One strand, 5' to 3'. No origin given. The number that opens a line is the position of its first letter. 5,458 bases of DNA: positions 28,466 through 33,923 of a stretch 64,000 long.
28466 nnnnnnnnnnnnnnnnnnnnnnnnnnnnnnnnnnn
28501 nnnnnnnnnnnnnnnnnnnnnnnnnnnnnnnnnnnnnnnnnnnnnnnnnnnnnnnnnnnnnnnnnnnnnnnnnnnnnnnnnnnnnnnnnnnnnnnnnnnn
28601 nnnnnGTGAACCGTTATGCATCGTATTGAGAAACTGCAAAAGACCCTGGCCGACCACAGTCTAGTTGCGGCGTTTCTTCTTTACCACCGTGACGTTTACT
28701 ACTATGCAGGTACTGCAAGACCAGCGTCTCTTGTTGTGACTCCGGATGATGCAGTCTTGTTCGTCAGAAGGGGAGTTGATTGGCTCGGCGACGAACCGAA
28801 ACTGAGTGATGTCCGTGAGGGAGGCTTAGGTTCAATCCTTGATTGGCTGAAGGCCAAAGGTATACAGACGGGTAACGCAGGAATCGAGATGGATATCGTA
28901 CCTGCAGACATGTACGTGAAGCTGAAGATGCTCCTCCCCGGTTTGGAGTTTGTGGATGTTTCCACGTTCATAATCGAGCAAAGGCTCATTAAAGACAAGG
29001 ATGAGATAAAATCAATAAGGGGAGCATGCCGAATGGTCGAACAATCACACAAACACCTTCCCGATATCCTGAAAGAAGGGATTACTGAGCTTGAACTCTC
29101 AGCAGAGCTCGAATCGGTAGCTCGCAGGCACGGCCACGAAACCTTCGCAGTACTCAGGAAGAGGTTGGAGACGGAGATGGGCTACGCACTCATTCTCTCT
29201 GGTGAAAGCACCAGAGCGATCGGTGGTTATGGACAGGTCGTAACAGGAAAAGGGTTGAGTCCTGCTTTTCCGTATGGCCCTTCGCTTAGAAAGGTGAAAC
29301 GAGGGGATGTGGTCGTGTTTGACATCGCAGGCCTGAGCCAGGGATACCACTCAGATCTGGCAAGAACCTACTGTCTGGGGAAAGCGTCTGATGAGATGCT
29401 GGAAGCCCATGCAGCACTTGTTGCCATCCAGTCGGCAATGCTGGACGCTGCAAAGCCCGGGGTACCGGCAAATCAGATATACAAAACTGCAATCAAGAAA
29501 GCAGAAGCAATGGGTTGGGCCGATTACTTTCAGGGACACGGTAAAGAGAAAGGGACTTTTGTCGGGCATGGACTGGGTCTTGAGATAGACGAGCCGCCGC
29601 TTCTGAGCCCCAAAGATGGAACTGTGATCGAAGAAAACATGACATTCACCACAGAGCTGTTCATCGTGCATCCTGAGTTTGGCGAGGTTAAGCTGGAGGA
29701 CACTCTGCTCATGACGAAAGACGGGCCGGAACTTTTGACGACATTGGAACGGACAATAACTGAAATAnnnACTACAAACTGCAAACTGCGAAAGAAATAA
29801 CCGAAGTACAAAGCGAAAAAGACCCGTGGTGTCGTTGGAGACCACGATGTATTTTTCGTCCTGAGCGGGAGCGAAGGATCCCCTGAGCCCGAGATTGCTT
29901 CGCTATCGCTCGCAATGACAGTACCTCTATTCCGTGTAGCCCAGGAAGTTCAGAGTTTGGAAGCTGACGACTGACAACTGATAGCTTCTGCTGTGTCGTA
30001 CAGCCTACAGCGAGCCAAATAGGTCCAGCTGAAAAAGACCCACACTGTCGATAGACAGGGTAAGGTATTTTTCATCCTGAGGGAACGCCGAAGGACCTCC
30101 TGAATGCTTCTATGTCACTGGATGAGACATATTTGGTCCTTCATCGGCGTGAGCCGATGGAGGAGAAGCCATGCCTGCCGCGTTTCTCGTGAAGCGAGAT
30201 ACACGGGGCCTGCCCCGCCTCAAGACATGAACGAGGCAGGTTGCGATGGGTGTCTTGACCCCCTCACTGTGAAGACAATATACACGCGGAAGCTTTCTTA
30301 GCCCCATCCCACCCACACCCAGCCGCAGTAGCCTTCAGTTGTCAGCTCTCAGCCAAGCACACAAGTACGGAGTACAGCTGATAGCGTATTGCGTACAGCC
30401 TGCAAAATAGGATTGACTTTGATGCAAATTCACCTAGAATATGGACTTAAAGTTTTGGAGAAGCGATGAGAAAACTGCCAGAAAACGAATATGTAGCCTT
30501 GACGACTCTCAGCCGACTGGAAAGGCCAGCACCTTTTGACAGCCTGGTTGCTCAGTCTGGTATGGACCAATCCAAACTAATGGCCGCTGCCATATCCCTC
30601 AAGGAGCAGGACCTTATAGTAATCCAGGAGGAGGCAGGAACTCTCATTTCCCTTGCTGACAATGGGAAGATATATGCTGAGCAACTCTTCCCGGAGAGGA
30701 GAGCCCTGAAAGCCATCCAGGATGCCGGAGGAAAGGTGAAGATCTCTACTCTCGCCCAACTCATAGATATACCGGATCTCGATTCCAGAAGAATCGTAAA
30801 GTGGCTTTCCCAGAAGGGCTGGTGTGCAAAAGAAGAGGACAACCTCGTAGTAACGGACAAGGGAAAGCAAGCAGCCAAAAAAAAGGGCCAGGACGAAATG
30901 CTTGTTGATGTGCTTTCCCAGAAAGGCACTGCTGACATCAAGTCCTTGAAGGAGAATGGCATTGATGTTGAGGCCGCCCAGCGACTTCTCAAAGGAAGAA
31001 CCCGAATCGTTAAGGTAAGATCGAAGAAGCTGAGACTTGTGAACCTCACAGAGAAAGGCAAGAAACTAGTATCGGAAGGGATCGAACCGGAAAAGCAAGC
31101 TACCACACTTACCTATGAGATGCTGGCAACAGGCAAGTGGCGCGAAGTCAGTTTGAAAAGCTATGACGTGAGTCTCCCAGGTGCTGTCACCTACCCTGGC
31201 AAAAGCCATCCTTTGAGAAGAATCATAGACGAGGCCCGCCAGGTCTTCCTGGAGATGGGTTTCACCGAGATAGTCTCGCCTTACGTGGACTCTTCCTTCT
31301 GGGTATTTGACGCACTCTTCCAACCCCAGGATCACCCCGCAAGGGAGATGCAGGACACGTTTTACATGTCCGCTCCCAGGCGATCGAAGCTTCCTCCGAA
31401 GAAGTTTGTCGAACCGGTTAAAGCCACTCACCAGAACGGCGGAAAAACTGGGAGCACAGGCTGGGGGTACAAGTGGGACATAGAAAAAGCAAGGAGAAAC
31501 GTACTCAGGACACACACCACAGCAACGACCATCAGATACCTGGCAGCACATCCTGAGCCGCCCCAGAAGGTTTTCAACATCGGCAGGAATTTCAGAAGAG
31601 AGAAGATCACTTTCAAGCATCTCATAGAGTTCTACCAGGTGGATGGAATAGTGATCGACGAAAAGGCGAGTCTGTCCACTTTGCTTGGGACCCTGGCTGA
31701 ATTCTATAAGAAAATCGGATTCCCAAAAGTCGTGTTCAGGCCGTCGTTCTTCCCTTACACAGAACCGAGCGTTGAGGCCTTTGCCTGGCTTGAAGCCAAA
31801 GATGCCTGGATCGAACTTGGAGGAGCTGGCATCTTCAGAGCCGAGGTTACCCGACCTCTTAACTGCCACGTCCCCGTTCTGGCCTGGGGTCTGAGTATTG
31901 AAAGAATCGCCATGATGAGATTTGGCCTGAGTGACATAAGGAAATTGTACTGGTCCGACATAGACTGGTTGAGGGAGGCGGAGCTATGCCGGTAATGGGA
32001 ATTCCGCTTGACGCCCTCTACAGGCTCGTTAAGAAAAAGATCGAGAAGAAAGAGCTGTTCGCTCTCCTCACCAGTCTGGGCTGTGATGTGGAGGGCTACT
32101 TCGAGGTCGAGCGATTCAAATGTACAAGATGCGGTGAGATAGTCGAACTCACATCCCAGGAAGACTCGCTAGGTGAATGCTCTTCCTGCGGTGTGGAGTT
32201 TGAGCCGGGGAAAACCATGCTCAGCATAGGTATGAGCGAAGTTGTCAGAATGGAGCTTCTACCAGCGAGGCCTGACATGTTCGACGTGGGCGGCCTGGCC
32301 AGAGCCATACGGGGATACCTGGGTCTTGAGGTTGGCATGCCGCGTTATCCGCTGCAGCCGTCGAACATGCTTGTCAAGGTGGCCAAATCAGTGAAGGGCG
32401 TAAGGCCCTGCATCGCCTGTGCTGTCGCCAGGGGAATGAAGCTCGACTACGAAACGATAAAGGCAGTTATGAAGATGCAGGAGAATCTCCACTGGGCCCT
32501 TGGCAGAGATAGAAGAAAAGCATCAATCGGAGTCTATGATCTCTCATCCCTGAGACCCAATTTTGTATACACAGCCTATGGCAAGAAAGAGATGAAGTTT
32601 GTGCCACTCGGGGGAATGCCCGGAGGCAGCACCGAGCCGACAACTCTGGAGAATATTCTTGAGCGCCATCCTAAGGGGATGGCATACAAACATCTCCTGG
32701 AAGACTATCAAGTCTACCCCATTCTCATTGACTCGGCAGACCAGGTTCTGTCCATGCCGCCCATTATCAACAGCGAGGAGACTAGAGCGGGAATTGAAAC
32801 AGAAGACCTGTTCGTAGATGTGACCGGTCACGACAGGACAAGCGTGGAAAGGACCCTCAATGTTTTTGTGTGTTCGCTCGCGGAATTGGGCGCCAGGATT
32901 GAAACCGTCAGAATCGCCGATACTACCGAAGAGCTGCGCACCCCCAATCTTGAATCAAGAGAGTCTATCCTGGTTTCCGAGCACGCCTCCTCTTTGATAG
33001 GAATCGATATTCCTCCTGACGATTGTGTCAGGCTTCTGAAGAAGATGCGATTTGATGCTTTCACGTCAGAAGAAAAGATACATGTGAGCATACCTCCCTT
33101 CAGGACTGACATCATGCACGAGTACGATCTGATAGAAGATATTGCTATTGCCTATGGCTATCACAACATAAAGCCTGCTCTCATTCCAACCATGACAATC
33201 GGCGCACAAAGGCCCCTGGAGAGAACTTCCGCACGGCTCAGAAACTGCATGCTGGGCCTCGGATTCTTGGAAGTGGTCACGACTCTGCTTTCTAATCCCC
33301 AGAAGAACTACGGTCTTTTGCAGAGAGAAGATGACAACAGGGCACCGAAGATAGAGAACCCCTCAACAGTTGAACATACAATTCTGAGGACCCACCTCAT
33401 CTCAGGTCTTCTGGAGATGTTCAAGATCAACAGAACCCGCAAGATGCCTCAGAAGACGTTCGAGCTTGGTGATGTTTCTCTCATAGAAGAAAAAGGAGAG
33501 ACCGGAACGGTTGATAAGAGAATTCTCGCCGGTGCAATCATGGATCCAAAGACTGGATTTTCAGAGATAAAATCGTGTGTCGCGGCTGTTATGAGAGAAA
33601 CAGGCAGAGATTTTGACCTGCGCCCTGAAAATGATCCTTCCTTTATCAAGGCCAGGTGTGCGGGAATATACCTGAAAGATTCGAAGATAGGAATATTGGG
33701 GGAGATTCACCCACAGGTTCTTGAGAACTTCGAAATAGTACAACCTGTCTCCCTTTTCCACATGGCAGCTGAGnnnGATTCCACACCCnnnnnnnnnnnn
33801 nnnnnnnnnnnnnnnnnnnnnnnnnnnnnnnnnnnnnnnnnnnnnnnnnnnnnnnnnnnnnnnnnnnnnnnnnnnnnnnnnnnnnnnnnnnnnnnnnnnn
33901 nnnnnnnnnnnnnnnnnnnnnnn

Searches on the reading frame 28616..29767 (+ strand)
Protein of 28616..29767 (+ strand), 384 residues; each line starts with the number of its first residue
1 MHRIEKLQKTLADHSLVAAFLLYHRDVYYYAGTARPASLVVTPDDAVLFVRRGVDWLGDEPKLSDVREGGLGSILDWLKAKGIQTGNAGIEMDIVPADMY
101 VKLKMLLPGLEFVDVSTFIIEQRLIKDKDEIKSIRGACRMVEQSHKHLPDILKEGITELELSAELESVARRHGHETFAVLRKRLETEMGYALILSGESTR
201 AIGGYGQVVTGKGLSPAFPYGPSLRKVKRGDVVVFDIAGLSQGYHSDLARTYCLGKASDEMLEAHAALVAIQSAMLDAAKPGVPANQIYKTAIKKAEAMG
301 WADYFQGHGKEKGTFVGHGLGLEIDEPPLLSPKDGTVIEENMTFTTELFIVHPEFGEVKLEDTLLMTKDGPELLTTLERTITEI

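Call 10: search_protein_families(library=pfam, proteins=[window:28616-29767:+])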
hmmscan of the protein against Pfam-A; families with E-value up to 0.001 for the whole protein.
window:28616-29767:+ (384 aa): 2 families
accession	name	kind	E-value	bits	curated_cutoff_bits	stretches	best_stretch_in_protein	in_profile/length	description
PF00557.29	Peptidase_M24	-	2.1e-42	145.7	23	1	133-368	2-208/208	Metallopeptidase family M24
PF01321.24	Creatinase_N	-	1.3e-15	58.5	22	1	3-125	1-128/128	Creatinase/Prolidase N-terminal domain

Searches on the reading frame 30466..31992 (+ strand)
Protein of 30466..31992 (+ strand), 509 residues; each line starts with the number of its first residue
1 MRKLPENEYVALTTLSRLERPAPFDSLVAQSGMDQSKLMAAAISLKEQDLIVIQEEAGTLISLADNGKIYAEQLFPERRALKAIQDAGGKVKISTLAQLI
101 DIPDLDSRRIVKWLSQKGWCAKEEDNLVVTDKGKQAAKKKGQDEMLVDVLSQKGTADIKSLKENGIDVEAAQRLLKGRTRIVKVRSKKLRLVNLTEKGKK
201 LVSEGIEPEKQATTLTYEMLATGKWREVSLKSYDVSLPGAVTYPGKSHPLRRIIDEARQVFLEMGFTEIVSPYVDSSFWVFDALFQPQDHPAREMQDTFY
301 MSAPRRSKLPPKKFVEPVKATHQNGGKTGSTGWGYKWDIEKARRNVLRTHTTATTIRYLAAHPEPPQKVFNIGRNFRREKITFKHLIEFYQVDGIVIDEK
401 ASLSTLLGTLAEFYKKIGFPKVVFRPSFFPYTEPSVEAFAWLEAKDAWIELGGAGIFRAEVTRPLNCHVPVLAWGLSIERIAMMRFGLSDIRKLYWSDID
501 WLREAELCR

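Call 10: search_protein_families(library=pfam, proteins=[window:30466-31992:+])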
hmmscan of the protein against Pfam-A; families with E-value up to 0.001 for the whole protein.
window:30466-31992:+ (509 aa): 2 families
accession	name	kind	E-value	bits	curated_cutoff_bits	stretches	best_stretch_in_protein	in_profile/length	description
PF01409.25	tRNA-synt_2d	-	8.4e-86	287.9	19.8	1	233-504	2-245/246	tRNA synthetases class II core domain (F)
PF00152.25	tRNA-synt_2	-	3.7e-06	26.7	25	0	367-393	92-118/308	tRNA synthetases class II (D, K and N)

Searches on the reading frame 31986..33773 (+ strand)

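Call 10: search_protein_families(library=pfam, proteins=[window:31986-33773:+])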
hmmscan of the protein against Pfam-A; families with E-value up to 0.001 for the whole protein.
window:31986-33773:+ (596 aa): 4 families
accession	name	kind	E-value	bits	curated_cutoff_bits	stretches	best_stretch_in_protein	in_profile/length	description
PF17759.6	tRNA_synthFbeta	-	4.5e-42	144.4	22.4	1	402-593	9-212/214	Phenylalanyl tRNA synthetase beta chain CLM domain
PF03484.21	B5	-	1.2e-22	80.3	28.6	1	332-392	6-67/67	tRNA synthetase B5 domain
PF01409.25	tRNA-synt_2d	-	4.7e-06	26.7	19.8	1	401-550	9-165/246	tRNA synthetases class II core domain (F)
PF03483.22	B3_4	-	3.5e-05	23.9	29.3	1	129-290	6-135/174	B3/4 domain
